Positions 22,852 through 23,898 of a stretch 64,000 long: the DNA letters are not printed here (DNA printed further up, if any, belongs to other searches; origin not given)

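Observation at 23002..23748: Uncharacterised PhyH-family Fe/2OG dioxygenase embedded between hpnG and hpnN: candidate hopanoid-tailoring oxygenase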

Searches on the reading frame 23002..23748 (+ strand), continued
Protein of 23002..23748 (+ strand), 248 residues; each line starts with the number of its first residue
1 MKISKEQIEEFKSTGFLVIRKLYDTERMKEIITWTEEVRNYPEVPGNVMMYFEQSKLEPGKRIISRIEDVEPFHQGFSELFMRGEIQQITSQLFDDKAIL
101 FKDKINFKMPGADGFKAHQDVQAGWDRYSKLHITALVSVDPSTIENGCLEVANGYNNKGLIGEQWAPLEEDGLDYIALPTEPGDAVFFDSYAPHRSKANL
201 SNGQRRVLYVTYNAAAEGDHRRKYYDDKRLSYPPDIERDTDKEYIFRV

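Call 70: find_encoding_contigs(protein=P0151, flank=10000, max_places=2)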
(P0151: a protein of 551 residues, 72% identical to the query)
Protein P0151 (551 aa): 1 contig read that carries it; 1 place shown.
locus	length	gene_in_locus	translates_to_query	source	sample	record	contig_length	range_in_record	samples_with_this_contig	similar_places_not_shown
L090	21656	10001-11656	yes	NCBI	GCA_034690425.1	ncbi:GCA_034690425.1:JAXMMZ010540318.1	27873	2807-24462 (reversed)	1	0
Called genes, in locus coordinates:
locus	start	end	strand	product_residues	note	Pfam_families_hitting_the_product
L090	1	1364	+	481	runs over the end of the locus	PF02878:PGM_PMM_I, PF02879:PGM_PMM_II, PF02880:PGM_PMM_III, PF00408:PGM_PMM_IV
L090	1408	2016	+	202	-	PF01725:Ham1p_like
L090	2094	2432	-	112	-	PF00543:P-II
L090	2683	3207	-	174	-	-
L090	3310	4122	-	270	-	PF08543:Phos_pyr_kin, PF00294:PfkB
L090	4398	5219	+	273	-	PF00494:SQS_PSY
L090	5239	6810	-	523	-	PF00664:ABC_membrane, PF00005:ABC_tran, PF02463:SMC_N (faint), PF13304:AAA_21 (faint)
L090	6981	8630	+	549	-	PF02310:B12-binding, PF04055:Radical_SAM, PF13282:DUF4070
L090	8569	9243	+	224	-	PF01066:CDP-OH_P_transf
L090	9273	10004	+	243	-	PF12804:NTP_transf_3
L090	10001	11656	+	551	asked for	PF13714:PEP_mutase, PF12804:NTP_transf_3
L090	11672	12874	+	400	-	-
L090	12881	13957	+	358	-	PF00155:Aminotran_1_2 (faint), PF00266:Aminotran_5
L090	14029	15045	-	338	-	PF04055:Radical_SAM, PF11946:DUF3463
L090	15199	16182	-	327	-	PF01073:3Beta_HSD, PF01370:Epimerase, PF02719:Polysacc_synt_2 (weak), PF04321:RmlD_sub_bind, PF05368:NmrA, PF13460:NAD_binding_10, PF16363:GDP_Man_Dehyd, PF07993:NAD_binding_4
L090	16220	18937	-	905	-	PF00873:ACR_tran, PF03176:MMPL, PF00873:ACR_tran, PF02355:SecD_SecF_C (faint), PF00873:ACR_tran, PF03176:MMPL, PF00873:ACR_tran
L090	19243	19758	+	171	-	PF01048:PNP_UDP_1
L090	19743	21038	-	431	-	PF13506:Glyco_transf_21, PF00535:Glycos_transf_2, PF13641:Glyco_tranf_2_3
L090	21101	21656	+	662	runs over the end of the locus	PF00432:Prenyltrans (faint), PF07678:TED_complement (faint), PF13249:SQHop_cyclase_N, PF13243:SQHop_cyclase_C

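Call 71: find_encoding_contigs(protein=P0155, flank=10000, max_places=2)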
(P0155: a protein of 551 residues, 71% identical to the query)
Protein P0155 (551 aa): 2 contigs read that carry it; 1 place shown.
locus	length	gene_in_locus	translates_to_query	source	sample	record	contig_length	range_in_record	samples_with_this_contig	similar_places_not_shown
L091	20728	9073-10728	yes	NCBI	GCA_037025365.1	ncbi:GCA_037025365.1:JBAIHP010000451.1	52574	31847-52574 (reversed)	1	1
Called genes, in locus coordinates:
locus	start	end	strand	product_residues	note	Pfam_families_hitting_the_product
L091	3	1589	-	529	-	?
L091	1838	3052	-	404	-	PF00989:PAS, PF13188:PAS_8 (weak), PF08448:PAS_4 (faint), PF13426:PAS_9, PF24820:Diguanyl_cycl_sensor (weak), PF13545:HTH_Crp_2, PF00325:Crp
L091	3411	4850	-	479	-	PF02113:Peptidase_S13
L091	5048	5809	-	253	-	PF05721:PhyH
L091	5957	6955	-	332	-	PF03706:LPG_synthase_TM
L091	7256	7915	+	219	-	PF01066:CDP-OH_P_transf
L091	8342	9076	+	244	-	PF12804:NTP_transf_3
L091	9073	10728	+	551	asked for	PF13714:PEP_mutase, PF00483:NTP_transferase (faint), PF12804:NTP_transf_3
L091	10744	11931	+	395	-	PF02776:TPP_enzyme_N, PF02775:TPP_enzyme_C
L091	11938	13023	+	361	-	PF00155:Aminotran_1_2 (weak), PF00266:Aminotran_5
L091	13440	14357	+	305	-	PF05721:PhyH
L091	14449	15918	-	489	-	-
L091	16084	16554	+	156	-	PF13301:DUF4079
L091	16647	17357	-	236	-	PF09366:DUF1997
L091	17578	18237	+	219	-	PF01073:3Beta_HSD, PF01370:Epimerase, PF05368:NmrA, PF13460:NAD_binding_10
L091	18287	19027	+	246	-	-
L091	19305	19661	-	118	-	-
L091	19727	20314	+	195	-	PF05685:Uma2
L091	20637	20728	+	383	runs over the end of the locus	PF00383:dCMP_cyt_deam_1, PF14437:MafB19-deam, PF01872:RibD_C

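Call 78: search_protein_families(library=pfam, proteins=[L021:14781-15443:-, L021:15388-16065:-, L021:16083-17528:-, L021:17980-18414:+, L021:18551-20122:+, L021:20344-20742:+, L087:18652-19812:+, L090:6981-8630:+, L091:13440-14357:+, L088:3872-4618:+], max_evalue=0.001)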
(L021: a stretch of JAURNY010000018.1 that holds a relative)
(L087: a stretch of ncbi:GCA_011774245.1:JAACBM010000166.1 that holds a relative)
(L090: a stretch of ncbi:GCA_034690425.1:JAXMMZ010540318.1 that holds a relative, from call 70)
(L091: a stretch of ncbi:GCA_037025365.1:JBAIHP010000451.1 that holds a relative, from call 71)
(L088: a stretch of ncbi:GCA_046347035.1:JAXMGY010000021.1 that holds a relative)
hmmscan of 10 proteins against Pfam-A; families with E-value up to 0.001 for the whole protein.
L021:14781-15443:- (220 aa): 1 family
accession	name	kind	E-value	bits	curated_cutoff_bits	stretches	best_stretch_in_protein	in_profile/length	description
PF09837.15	DUF2064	-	1.8e-28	99.2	25.8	1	59-177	3-120/120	Uncharacterized protein conserved in bacteria (DUF2064)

L021:15388-16065:- (225 aa): 2 families
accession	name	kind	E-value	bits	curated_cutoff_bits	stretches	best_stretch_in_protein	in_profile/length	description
PF00535.33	Glycos_transf_2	-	3e-13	50.5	23.3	1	2-90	1-96/168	Glycosyl transferase family 2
PF10111.15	Glyco_tranf_2_2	-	2.3e-07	31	27.3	1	2-97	1-107/276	Glycosyltransferase like family 2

L021:16083-17528:- (481 aa): 5 families
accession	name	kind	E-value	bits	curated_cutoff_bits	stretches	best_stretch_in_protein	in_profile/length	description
PF00483.29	NTP_transferase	-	1.3e-54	185.8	21.2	1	4-297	2-243/245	Nucleotidyl transferase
PF01050.24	MannoseP_isomer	-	4.6e-52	175.6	23.6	1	361-476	1-116/116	Mannose-6-phosphate isomerase C-terminal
PF22640.1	ManC_GMP_beta-helix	-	4.7e-16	58.9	27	1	307-358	4-55/55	MannoseP isomerase/GMP-like beta-helix domain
PF07883.17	Cupin_2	-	2.5e-11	43.5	27.2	1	394-460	4-69/70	Cupin domain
PF12804.13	NTP_transf_3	-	9.1e-05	23.1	27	1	5-66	2-49/160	MobA-like NTP transferase domain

L021:17980-18414:+ (145 aa): 1 family
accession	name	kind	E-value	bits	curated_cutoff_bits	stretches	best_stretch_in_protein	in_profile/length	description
PF00571.33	CBS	-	9.1e-20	71.2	24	2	13-60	6-54/57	CBS domain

L021:18551-20122:+ (524 aa): 1 family
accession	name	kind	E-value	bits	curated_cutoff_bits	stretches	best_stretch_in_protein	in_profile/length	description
PF00342.24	PGI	-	2.4e-181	604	22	1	47-516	1-486/486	Phosphoglucose isomerase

L021:20344-20742:+ (133 aa): 2 families
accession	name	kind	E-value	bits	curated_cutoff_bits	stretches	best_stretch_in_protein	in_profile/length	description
PF12804.13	NTP_transf_3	-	6.9e-14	52.8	27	1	4-122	1-112/160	MobA-like NTP transferase domain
PF00483.29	NTP_transferase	-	2e-10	41.1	21.2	1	4-119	2-122/245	Nucleotidyl transferase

L087:18652-19812:+ (386 aa): 3 families
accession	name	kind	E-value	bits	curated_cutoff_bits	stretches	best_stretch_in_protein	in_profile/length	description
PF13506.12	Glyco_transf_21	-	1e-16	61.3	21.7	1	106-267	12-170/174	Glycosyl transferase family 21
PF13641.12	Glyco_tranf_2_3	-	2.1e-15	57.8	27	1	45-241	3-200/230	Glycosyltransferase like family 2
PF00535.33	Glycos_transf_2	-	1e-13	52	23.3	1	47-190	2-142/168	Glycosyl transferase family 2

L090:6981-8630:+ (549 aa): 3 families
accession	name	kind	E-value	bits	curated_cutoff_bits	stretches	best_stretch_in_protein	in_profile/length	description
PF13282.11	DUF4070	-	2.5e-35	122.1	22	1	395-535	1-143/144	Domain of unknown function (DUF4070)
PF04055.27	Radical_SAM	-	1.6e-18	67.9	29.5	1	207-376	1-166/166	Radical SAM superfamily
PF02310.24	B12-binding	-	6.3e-10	39.4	32.1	1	56-156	4-115/121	B12 binding domain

L091:13440-14357:+ (305 aa): 1 family
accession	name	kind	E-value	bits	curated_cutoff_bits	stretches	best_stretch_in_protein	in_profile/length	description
PF05721.19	PhyH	-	2.9e-15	57.6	22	1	44-269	1-211/213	Phytanoyl-CoA dioxygenase (PhyH)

L088:3872-4618:+ (248 aa): 4 families
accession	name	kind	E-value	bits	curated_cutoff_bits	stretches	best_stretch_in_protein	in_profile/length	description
PF23169.1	HalD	-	1.1e-10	41.8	26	1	22-137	6-126/228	Halogenase D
PF13640.12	2OG-FeII_Oxy_3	-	5.7e-06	27.6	27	1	123-209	5-94/98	2OG-Fe(II) oxygenase superfamily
PF13532.12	2OG-FeII_Oxy_2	-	7.5e-05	23.5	31.2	1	107-209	89-192/194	2OG-Fe(II) oxygenase superfamily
PF22814.2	WelO5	-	9.4e-05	22.5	27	0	171-207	223-259/277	Carrier-protein-independent halogenase WelO5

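Call 80: find_encoding_contigs(protein=P0236, flank=10000, max_places=1)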
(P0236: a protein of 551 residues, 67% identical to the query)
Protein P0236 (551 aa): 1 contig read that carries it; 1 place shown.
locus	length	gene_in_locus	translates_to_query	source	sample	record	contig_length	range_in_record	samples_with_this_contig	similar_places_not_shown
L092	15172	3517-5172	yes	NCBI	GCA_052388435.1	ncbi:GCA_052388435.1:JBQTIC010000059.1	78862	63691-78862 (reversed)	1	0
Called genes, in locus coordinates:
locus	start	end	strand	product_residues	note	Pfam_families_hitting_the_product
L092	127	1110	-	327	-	PF06271:RDD, PF01882:DUF58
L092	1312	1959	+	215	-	PF01066:CDP-OH_P_transf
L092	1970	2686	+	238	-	PF23169:HalD, PF13640:2OG-FeII_Oxy_3 (weak)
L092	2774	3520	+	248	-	PF12804:NTP_transf_3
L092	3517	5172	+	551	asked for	PF13714:PEP_mutase, PF12804:NTP_transf_3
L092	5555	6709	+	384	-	PF02776:TPP_enzyme_N, PF02775:TPP_enzyme_C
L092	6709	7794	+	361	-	PF00266:Aminotran_5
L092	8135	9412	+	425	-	PF03797:Autotransporter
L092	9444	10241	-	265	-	PF00561:Abhydrolase_1 (weak), PF01738:DLH (faint)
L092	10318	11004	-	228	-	PF04773:FecR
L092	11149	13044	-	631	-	PF13292:DXP_synthase_N, PF00676:E1_dh (faint), PF02775:TPP_enzyme_C (weak), PF02779:Transket_pyr, PF02780:Transketolase_C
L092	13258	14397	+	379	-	PF04055:Radical_SAM, PF11946:DUF3463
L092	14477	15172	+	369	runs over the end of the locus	PF00535:Glycos_transf_2, PF13641:Glyco_tranf_2_3, PF13506:Glyco_transf_21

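Call 81: find_encoding_contigs(protein=P0209, flank=10000, max_places=1)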
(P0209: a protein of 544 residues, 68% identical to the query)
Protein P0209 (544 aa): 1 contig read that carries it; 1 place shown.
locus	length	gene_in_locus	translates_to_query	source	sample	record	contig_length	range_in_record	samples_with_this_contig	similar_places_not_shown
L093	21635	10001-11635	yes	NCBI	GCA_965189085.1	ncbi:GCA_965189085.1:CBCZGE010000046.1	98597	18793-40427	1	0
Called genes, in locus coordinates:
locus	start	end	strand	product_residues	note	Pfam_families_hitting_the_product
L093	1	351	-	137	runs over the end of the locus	-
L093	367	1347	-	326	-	-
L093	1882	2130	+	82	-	-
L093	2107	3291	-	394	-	PF00155:Aminotran_1_2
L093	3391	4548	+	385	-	PF00109:ketoacyl-synt, PF02801:Ketoacyl-synt_C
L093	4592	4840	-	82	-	PF10718:Ycf34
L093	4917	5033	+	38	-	PF08041:PetM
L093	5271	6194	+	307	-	PF01073:3Beta_HSD (weak), PF01370:Epimerase, PF07993:NAD_binding_4 (faint), PF13460:NAD_binding_10, PF16363:GDP_Man_Dehyd, PF08338:DUF1731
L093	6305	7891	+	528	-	PF00550:PP-binding, PF00155:Aminotran_1_2, PF00266:Aminotran_5 (weak)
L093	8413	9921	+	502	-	PF13307:Helicase_C_2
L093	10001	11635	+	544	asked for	PF13714:PEP_mutase, PF00483:NTP_transferase (faint), PF12804:NTP_transf_3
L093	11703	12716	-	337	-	-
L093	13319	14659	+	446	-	PF01595:CNNM, PF00571:CBS (weak), PF03471:CorC_HlyC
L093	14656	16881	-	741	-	PF00990:GGDEF, PF00563:EAL, PF00990:GGDEF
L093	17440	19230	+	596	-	PF00395:SLH, PF04966:OprB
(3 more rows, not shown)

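Call 82: find_encoding_contigs(protein=P0246, flank=10000, max_places=1)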
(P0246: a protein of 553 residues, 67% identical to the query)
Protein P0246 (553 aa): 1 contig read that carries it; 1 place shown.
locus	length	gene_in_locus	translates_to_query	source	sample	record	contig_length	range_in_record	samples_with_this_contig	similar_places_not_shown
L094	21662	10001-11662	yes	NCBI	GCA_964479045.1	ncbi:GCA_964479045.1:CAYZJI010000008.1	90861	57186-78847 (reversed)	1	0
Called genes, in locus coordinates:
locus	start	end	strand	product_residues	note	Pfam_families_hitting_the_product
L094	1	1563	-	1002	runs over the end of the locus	PF00072:Response_reg, PF00989:PAS, PF08448:PAS_4, PF13426:PAS_9, PF08447:PAS_3, PF01590:GAF, PF13185:GAF_2, PF00990:GGDEF, +4 more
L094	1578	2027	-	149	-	PF00072:Response_reg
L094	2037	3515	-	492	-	PF02743:dCache_1, PF17201:Cache_3-Cache_2 (faint), PF00512:HisKA, PF02518:HATPase_c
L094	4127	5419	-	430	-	PF00069:Pkinase, PF07714:PK_Tyr_Ser-Thr, PF00027:cNMP_binding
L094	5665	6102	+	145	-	PF00571:CBS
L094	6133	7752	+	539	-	PF00342:PGI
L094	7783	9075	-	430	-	PF00069:Pkinase, PF07714:PK_Tyr_Ser-Thr, PF12330:Haspin_kinase (weak), PF00027:cNMP_binding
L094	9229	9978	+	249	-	PF00483:NTP_transferase, PF12804:NTP_transf_3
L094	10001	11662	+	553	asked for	PF13714:PEP_mutase, PF12804:NTP_transf_3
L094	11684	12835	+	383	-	PF02776:TPP_enzyme_N, PF02775:TPP_enzyme_C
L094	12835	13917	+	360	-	PF00155:Aminotran_1_2 (weak), PF00266:Aminotran_5, PF01212:Beta_elim_lyase (faint)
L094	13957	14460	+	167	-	-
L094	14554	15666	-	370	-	PF00015:MCPsignal, PF22673:MCP-like_PDC_1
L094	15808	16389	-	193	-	PF04367:DUF502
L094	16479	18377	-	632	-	PF13292:DXP_synthase_N, PF00676:E1_dh (faint), PF02775:TPP_enzyme_C (weak), PF02779:Transket_pyr, PF02780:Transketolase_C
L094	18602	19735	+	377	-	PF04055:Radical_SAM, PF11946:DUF3463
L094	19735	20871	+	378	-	PF13506:Glyco_transf_21, PF13641:Glyco_tranf_2_3, PF00535:Glycos_transf_2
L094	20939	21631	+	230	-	PF05494:MlaC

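Call 83: find_encoding_contigs(protein=P0190, flank=10000, max_places=1)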
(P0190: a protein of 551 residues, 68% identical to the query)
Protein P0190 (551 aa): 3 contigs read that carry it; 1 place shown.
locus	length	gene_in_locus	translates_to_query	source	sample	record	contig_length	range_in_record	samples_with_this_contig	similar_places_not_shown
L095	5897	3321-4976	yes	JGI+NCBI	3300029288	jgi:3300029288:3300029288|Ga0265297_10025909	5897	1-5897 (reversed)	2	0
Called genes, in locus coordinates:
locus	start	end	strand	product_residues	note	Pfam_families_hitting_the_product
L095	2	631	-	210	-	?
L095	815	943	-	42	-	-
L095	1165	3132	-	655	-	PF00890:FAD_binding_2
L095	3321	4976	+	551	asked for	PF13714:PEP_mutase, PF12804:NTP_transf_3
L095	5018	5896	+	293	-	PF02776:TPP_enzyme_N, PF02775:TPP_enzyme_C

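Call 85: find_encoding_contigs(protein=P0172, flank=10000, max_places=2)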
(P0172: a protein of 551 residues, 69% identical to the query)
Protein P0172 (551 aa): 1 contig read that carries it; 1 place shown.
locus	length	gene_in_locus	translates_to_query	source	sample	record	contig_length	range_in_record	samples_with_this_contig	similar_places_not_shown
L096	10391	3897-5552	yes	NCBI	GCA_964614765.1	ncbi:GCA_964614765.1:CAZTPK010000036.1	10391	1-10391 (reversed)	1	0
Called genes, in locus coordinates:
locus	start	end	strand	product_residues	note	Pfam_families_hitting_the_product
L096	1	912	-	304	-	?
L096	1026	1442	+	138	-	PF04828:GFA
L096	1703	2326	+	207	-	PF01066:CDP-OH_P_transf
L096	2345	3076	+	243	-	PF23169:HalD (weak), PF13640:2OG-FeII_Oxy_3 (weak)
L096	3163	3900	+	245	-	PF00483:NTP_transferase, PF01128:IspD (weak), PF12804:NTP_transf_3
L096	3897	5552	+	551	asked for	PF13714:PEP_mutase, PF12804:NTP_transf_3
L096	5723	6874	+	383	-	PF02776:TPP_enzyme_N, PF02775:TPP_enzyme_C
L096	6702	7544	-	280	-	-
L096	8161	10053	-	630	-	PF13292:DXP_synthase_N, PF02779:Transket_pyr, PF02780:Transketolase_C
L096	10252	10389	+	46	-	?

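Call 86: find_encoding_contigs(protein=P0258, flank=10000, max_places=2)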
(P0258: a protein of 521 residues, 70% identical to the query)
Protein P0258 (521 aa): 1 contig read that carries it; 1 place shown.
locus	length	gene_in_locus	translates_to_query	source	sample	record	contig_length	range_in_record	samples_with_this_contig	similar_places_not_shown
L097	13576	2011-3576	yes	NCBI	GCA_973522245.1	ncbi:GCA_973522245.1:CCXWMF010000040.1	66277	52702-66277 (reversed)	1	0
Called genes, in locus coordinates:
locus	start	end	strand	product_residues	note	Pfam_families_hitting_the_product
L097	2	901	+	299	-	?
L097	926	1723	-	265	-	-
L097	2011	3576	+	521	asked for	PF13714:PEP_mutase, PF12804:NTP_transf_3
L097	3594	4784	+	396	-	PF02776:TPP_enzyme_N, PF02775:TPP_enzyme_C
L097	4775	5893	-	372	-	-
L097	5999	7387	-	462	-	PF03797:Autotransporter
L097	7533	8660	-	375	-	PF00266:Aminotran_5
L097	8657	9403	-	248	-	PF00483:NTP_transferase, PF12804:NTP_transf_3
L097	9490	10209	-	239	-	PF23169:HalD (weak), PF13640:2OG-FeII_Oxy_3 (weak)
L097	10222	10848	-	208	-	PF01066:CDP-OH_P_transf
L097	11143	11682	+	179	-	PF06271:RDD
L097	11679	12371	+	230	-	PF06271:RDD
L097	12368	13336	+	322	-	PF28475:DUF8413, PF01944:SpoIIM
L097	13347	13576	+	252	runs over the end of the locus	-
